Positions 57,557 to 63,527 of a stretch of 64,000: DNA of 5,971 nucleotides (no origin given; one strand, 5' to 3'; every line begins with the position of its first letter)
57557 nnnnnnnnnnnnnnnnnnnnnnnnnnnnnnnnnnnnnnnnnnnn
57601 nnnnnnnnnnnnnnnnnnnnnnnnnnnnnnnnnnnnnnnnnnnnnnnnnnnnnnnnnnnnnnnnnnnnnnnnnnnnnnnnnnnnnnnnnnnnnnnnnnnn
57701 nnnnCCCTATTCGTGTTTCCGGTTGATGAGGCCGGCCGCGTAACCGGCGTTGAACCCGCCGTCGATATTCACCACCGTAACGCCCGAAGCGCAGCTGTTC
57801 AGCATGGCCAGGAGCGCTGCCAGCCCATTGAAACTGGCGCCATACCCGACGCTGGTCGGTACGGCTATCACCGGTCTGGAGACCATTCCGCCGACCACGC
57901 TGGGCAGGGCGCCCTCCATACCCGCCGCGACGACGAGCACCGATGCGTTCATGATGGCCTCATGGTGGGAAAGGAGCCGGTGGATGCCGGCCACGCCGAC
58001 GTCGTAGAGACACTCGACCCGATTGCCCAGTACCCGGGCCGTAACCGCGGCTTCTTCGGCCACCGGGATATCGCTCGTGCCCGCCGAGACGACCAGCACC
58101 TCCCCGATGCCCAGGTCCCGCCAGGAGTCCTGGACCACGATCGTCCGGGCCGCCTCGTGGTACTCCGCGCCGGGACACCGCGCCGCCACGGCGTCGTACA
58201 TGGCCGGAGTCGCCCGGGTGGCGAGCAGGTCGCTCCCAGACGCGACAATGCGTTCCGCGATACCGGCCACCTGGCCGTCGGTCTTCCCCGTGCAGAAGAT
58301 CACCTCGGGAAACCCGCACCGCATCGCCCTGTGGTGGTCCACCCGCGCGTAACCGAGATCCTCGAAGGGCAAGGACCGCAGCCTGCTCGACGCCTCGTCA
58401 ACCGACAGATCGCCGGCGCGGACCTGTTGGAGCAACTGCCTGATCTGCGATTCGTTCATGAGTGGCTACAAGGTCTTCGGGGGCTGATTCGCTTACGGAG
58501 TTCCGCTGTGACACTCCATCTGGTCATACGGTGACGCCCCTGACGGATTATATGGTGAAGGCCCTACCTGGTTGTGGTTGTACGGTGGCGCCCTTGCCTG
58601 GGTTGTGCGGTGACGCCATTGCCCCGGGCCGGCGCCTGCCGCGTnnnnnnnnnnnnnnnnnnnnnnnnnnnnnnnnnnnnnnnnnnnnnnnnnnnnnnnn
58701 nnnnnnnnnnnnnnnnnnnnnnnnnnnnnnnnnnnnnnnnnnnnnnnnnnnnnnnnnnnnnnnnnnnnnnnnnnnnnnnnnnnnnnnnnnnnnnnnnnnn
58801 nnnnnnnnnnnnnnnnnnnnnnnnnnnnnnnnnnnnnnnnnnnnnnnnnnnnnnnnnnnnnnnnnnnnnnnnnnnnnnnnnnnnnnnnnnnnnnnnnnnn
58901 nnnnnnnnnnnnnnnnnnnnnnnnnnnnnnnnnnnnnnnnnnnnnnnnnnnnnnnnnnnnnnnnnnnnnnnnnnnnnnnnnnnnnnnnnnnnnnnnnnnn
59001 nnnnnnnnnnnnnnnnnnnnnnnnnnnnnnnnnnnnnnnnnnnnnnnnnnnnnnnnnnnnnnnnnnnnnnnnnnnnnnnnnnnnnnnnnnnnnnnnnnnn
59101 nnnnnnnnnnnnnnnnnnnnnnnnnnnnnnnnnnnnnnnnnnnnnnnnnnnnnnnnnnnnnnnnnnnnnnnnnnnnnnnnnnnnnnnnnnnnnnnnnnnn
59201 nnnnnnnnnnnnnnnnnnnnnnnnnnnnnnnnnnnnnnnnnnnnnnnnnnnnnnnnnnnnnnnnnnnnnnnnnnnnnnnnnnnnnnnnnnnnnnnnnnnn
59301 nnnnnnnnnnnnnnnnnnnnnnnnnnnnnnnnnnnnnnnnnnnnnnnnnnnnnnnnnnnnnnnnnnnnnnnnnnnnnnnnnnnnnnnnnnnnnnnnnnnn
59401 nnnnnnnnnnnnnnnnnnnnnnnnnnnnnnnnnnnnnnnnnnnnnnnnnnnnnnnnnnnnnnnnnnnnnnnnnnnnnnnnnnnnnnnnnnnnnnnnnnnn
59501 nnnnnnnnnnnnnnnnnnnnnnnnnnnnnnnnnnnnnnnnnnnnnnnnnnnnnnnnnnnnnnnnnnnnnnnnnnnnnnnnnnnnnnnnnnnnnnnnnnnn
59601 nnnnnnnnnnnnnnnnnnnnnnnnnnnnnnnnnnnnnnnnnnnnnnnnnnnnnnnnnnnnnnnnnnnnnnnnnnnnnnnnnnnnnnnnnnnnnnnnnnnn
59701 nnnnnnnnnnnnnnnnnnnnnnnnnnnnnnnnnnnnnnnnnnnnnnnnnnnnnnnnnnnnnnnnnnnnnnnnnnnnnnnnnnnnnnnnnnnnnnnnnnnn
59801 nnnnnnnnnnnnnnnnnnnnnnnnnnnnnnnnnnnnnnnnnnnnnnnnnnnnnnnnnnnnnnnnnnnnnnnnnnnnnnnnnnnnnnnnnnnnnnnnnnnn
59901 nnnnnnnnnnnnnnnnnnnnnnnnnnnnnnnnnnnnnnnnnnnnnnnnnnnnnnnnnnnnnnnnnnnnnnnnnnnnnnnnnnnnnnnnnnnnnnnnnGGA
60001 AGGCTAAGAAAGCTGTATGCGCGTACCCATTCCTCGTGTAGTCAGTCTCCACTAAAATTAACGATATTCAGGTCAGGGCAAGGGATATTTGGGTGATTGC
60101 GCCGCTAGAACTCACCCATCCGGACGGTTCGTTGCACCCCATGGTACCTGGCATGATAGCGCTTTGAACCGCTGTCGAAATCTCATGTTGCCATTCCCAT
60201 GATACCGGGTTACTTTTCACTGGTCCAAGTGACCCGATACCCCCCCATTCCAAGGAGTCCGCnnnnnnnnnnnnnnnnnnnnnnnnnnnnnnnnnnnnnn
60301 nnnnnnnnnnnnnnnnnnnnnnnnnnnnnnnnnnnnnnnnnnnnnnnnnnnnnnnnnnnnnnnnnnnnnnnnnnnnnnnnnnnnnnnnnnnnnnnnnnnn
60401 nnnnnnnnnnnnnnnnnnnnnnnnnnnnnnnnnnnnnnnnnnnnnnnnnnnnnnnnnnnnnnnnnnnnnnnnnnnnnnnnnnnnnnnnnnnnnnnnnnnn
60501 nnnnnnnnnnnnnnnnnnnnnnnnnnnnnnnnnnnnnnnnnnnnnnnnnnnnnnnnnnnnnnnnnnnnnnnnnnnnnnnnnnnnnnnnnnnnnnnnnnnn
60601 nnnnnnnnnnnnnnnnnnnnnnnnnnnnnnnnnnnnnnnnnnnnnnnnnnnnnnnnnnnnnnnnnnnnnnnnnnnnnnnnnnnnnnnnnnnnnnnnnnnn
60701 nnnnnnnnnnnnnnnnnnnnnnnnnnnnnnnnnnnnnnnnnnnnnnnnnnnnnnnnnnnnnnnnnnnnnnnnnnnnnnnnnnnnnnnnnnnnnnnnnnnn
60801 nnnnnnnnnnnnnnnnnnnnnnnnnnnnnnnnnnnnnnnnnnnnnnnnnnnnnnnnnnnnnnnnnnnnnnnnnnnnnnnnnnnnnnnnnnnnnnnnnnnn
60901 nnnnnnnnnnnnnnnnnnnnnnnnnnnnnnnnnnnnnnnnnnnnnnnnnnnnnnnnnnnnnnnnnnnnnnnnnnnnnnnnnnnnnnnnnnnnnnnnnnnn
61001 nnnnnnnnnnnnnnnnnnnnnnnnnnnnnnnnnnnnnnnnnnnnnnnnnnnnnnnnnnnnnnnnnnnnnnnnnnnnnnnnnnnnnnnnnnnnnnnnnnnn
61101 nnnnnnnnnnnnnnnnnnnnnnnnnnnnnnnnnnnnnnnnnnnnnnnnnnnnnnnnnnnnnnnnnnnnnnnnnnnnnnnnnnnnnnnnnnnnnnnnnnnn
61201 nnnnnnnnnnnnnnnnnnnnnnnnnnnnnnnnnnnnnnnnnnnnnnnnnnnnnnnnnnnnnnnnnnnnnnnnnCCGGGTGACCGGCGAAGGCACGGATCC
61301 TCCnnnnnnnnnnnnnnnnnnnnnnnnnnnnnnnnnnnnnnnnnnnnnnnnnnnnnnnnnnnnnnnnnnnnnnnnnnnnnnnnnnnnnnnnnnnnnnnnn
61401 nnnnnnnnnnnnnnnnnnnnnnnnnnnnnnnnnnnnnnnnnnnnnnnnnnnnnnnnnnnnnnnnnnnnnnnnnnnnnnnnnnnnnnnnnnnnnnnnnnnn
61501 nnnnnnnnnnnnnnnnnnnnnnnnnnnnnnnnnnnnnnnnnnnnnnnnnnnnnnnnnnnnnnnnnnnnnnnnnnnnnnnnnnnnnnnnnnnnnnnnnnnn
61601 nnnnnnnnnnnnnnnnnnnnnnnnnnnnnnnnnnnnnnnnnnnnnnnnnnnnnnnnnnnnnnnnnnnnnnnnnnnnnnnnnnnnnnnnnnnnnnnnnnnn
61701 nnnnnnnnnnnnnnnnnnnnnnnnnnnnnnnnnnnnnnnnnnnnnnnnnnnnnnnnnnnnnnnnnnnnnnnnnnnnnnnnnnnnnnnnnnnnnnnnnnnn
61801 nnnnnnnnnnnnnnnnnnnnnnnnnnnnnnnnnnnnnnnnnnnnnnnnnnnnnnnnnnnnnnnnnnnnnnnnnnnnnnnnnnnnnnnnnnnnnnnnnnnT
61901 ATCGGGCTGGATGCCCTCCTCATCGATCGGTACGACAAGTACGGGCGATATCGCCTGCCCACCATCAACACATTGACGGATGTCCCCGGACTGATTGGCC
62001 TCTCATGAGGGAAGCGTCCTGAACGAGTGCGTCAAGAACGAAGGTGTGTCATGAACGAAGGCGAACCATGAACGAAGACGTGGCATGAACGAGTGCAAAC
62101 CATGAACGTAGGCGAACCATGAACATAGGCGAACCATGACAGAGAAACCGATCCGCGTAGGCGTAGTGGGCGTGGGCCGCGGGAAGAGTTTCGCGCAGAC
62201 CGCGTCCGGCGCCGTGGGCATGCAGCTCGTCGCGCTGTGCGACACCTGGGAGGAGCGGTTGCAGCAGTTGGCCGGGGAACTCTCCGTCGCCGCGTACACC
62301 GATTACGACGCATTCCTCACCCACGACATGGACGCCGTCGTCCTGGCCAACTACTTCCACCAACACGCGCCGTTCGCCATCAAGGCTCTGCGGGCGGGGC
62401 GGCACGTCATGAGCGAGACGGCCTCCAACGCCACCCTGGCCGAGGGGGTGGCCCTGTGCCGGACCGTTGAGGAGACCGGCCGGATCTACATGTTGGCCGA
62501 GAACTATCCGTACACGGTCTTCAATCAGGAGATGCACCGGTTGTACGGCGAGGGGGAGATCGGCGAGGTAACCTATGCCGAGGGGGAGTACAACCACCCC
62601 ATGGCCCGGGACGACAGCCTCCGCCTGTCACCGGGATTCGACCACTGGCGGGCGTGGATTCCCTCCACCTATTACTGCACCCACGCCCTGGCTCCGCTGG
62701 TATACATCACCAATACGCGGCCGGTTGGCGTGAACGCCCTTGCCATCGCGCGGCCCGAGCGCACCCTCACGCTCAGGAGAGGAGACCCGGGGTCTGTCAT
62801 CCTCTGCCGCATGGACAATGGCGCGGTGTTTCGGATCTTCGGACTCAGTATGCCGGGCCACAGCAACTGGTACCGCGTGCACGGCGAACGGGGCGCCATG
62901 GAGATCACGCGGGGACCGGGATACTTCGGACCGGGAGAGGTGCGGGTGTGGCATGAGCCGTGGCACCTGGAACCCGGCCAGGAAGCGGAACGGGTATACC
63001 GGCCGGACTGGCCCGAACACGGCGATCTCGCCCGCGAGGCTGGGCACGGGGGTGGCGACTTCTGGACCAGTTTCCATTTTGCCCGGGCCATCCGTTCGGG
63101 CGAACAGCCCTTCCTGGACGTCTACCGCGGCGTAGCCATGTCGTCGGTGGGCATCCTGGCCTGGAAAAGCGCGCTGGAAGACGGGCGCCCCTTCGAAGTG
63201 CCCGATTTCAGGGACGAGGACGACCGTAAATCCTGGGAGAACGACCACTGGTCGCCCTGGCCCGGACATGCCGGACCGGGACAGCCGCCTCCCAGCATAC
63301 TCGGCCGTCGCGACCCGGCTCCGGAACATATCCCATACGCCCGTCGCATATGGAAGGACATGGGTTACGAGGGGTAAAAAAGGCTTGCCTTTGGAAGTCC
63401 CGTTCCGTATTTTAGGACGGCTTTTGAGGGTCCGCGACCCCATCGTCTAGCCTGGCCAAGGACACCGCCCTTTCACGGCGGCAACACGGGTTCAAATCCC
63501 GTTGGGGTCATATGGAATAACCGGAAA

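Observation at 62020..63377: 17-bp tandem repeat array (6-7 copies) fused to the start codon of a Gfo/Idh/MocA oxidoreductase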

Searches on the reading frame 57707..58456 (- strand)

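Call 11: search_protein_families(library=pfam, proteins=[window:57707-58456:-])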
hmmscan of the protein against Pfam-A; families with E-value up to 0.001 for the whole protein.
window:57707-58456:- (249 aa): 1 family
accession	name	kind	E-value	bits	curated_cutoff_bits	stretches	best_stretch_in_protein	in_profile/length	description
PF00731.26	AIRC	-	6.1e-15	55.5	30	1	120-244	2-126/148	AIR carboxylase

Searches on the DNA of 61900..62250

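Call 34: search_rna_families(source=window, start=61900, end=62250, threshold=evalue, max_evalue=1)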
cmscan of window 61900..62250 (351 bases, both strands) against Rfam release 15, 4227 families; matches with E-value up to 1: 0.
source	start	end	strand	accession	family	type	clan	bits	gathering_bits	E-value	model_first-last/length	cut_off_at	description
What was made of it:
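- On Structured regulatory RNA (riboswitch, leader or attenuator): No Rfam match even at E up to 1 (call 34).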

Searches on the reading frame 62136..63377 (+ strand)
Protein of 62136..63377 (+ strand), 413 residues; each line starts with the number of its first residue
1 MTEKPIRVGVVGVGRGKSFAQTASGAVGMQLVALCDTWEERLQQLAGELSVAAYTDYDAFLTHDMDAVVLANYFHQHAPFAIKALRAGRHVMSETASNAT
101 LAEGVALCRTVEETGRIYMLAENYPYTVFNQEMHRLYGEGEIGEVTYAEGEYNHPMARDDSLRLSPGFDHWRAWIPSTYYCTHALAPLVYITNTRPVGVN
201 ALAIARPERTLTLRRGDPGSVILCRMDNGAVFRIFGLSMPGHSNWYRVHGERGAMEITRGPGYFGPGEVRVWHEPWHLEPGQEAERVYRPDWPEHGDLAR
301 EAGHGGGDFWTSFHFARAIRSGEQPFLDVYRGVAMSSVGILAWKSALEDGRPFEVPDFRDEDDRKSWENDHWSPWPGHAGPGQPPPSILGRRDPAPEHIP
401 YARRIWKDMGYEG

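Call 8: find_encoding_contigs(protein=window:62136-63377:+, flank=3000, max_places=10)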
Protein window:62136-63377:+ (413 aa): no gene with exactly this product is on record in the collection.

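Call 10: find_homologous_proteins(query=window:62136-63377:+)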
Query window:62136-63377:+ (413 aa): 3555 proteins with E <= 0.001 among 8000 candidates; the best 120 are listed.
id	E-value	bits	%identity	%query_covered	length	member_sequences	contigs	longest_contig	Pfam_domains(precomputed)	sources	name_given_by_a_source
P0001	6.9e-266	900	90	100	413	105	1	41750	PF01408.29,PF22725.2,PF21252.4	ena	-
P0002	6.0e-246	835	83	100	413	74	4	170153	PF01408.29,PF22725.2,PF21252.4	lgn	-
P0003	1.7e-234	797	79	96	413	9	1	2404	PF01408.29,PF22725.2,PF21252.4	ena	-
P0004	1.0e-228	778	79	100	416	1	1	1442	PF01408.29,PF22725.2,PF21252.4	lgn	-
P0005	4.4e-228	776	79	100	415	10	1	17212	PF01408.29,PF22725.2,PF21252.4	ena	-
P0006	1.1e-227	775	78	100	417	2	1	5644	PF01408.29,PF22725.2,PF21252.4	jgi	-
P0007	1.3e-227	774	78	100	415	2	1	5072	PF01408.29,PF22725.2,PF21252.4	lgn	-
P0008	1.0e-226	771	79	95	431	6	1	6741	PF01408.29,PF22725.2,PF21252.4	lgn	-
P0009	1.5e-226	771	78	100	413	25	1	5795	PF01408.29,PF22725.2,PF21252.4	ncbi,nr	ncbi:MAG: Gfo/Idh/MocA family oxidoreductase [Gemmatimonadota bacterium]|nr:Gfo/Idh/MocA family oxid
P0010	4.5e-226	769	78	100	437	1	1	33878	PF01408.29,PF22725.2,PF21252.4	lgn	-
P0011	5.3e-226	769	78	100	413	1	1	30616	PF01408.29,PF22725.2,PF21252.4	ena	-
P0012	7.0e-226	769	78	100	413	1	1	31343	PF01408.29,PF22725.2,PF21252.4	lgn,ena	-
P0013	1.5e-225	767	78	100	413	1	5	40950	PF01408.29,PF22725.2,PF21252.4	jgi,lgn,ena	jgi:predicted dehydrogenase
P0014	1.5e-225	767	78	100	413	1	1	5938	PF01408.29,PF22725.2,PF21252.4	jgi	-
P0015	2.7e-225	767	78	100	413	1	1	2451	PF01408.29,PF22725.2,PF21252.4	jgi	jgi:predicted dehydrogenase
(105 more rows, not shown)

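Call 11: search_protein_families(library=pfam, proteins=[window:62136-63374:+])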
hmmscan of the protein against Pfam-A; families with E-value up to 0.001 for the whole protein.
window:62136-63374:+ (413 aa): 2 families
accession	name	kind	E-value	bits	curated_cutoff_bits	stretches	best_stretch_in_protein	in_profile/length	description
PF01408.29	GFO_IDH_MocA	-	6.1e-15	56.4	24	1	6-120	1-118/120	Oxidoreductase family, NAD-binding Rossmann fold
PF22725.1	GFO_IDH_MocA_C3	-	5.1e-06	26.9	27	1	131-255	2-123/124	GFO/IDH/MocA C-terminal domain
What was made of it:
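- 62136..63377 (+): Gfo/Idh/MocA oxidoreductase gene (413 aa), intact. Its start has the weakest anti-Shine-Dalgarno pairing among 22 orthologous loci. Pfam in call 11.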

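Call 12: find_encoding_contigs(protein=P0001, flank=4000, max_places=6)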
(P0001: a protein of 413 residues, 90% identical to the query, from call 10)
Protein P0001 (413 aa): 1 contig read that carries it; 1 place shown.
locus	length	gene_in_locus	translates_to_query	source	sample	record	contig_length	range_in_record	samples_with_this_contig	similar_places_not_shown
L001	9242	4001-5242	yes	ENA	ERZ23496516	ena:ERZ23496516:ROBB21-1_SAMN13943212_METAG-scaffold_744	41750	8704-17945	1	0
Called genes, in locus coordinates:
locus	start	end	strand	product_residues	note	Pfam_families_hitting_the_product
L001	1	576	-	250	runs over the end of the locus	PF00731:AIRC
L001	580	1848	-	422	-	PF01244:Peptidase_M19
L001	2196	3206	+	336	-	PF00389:2-Hacid_dh, PF02826:2-Hacid_dh_C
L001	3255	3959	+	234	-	PF00702:Hydrolase, PF13419:HAD_2, PF13242:Hydrolase_like (weak)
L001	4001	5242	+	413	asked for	PF01408:GFO_IDH_MocA, PF22725:GFO_IDH_MocA_C3 (weak), PF21252:Glyco_hydro_109_C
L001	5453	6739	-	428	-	PF13433:Peripla_BP_5, PF13458:Peripla_BP_6, PF01094:ANF_receptor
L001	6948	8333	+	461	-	PF03023:MurJ, PF01554:MatE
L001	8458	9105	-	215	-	PF00834:Ribul_P_3_epim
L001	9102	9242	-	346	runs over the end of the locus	PF03446:NAD_binding_2, PF00393:6PGD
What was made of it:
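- No regulator gene lies in the conserved neighbourhood (calls 11, 12).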

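Call 13: find_encoding_contigs(protein=P0002, flank=4000, max_places=6)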
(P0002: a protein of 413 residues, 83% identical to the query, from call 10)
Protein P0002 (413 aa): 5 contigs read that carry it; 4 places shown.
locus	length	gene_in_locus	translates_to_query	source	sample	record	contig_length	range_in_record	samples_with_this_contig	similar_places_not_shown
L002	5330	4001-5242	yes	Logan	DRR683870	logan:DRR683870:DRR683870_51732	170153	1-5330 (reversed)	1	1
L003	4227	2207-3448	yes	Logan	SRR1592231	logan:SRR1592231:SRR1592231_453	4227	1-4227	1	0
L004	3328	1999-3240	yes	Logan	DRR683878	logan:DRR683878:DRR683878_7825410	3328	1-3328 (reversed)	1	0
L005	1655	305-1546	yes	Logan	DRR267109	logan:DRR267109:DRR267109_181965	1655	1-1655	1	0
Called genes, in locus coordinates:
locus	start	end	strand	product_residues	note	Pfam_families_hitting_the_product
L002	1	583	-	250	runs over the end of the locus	PF00731:AIRC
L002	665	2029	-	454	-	PF01244:Peptidase_M19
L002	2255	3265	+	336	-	PF00389:2-Hacid_dh, PF02826:2-Hacid_dh_C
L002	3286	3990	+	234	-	PF00702:Hydrolase, PF13419:HAD_2, PF13242:Hydrolase_like (weak)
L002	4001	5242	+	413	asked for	PF01408:GFO_IDH_MocA, PF22725:GFO_IDH_MocA_C3 (faint), PF21252:Glyco_hydro_109_C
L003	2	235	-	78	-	?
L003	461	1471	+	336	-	PF00389:2-Hacid_dh, PF02826:2-Hacid_dh_C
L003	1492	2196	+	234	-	PF00702:Hydrolase, PF13419:HAD_2, PF13242:Hydrolase_like (weak)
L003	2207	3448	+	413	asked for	PF01408:GFO_IDH_MocA, PF22725:GFO_IDH_MocA_C3 (faint), PF21252:Glyco_hydro_109_C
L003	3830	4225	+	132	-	?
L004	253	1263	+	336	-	PF00389:2-Hacid_dh, PF02826:2-Hacid_dh_C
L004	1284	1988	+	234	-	PF00702:Hydrolase, PF13419:HAD_2, PF13242:Hydrolase_like (weak)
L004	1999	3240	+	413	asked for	PF01408:GFO_IDH_MocA, PF22725:GFO_IDH_MocA_C3 (faint), PF21252:Glyco_hydro_109_C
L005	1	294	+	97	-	?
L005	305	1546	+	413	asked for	PF01408:GFO_IDH_MocA, PF22725:GFO_IDH_MocA_C3 (faint), PF21252:Glyco_hydro_109_C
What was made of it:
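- On Phase-variable contingency locus (simple-sequence repeat or VNTR switch): The position is operon-internal (calls 12, 13).
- Synteny (AIRC, M19, 2-hydroxyacid dehydrogenase, HAD, Gfo) is conserved (calls 12, 13).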

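Call 20: find_related_loci(query=window:62136-63377:+, collection=genome_contigs, flank=3000)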
Query window:62136-63377:+ (413 aa) in genome_contigs; peptide patterns used: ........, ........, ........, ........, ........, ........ (x = any residue, [..] = any of these).
338 stretches matched a pattern; 327 encode a relative of the query (tblastn E <= 1e-3); the best 80 are kept; 80 distinct loci.
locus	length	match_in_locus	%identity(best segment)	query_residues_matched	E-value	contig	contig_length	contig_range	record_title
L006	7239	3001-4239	97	1-413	0e+0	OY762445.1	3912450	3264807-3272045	MAG: bacterium isolate 4d88f91b-64ba-49ef-9c7d-4906d56127d1 genome assembly, chromosome: 1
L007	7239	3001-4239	97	1-413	0e+0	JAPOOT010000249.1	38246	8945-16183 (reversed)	MAG: Gemmatimonadetes bacterium isolate APA_bin_41 c_000000008061, whole genome shotgun sequence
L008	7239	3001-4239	90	1-413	0e+0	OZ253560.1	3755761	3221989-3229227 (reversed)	MAG: bacterium isolate 97c2cdc3-07c5-4390-9168-6b920e0bec44 genome assembly, chromosome: 1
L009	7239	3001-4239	92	1-413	0e+0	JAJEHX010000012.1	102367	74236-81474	MAG: Candidatus Latescibacterota bacterium isolate p16x63bins.21 k141_455788, whole genome shotgun sequence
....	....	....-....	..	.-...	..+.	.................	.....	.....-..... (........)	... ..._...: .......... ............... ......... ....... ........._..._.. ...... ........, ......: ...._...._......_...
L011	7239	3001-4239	92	1-413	0e+0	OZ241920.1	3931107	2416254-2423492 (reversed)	MAG: bacterium isolate c159a2c7-7ae9-43f8-b1c6-a8821b09048b genome assembly, chromosome: 1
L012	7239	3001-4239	91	1-413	0e+0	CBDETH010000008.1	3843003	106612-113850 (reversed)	MAG: bacterium isolate a37c322d-fd18-4de0-acdf-9ec38001f2fc genome assembly, contig: contig_8, whole genome shotgun sequ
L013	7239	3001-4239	91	1-413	0e+0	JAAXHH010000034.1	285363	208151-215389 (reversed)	MAG: Candidatus Latescibacterota bacterium isolate Plut_88884 unfiltered_Plut_88884_genomic_contig_70128, whole genome s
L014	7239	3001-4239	92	1-413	0e+0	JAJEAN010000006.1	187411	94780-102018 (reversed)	MAG: Candidatus Latescibacterota bacterium isolate jk18x7bins.54 k141_1142623, whole genome shotgun sequence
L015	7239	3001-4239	91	1-413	0e+0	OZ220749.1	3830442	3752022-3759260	MAG: bacterium isolate 072a604d-d951-4d4f-bb27-b5f30d89a258 genome assembly, chromosome: 1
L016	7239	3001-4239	92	1-413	0e+0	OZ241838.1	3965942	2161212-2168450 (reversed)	MAG: bacterium isolate 834f4656-8c40-439b-be50-31c876aeaf38 genome assembly, chromosome: 1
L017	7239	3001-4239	91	1-413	0e+0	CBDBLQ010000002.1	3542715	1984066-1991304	MAG: bacterium isolate 7e3eab2d-bf14-4947-a8f9-fc6ddb354d52 genome assembly, contig: contig_2, whole genome shotgun sequ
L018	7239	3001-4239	91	1-413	0e+0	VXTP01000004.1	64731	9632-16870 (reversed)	MAG: Gemmatimonadetes bacterium isolate SB0665_bin_8 NODE_288_length_64731_cov_14.817645, whole genome shotgun sequence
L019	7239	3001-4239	90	1-413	0e+0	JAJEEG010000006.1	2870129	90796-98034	MAG: Candidatus Latescibacterota bacterium isolate p16x34bins.14 k141_287726, whole genome shotgun sequence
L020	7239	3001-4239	90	1-413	0e+0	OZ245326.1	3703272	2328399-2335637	MAG: bacterium isolate 5c86cc85-80a8-49d9-b8ce-0f4659ada66a genome assembly, chromosome: 1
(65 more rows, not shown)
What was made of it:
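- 62136..63377 (+): Homologues of the same length at 90-97% identity in calls 10 and 20.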
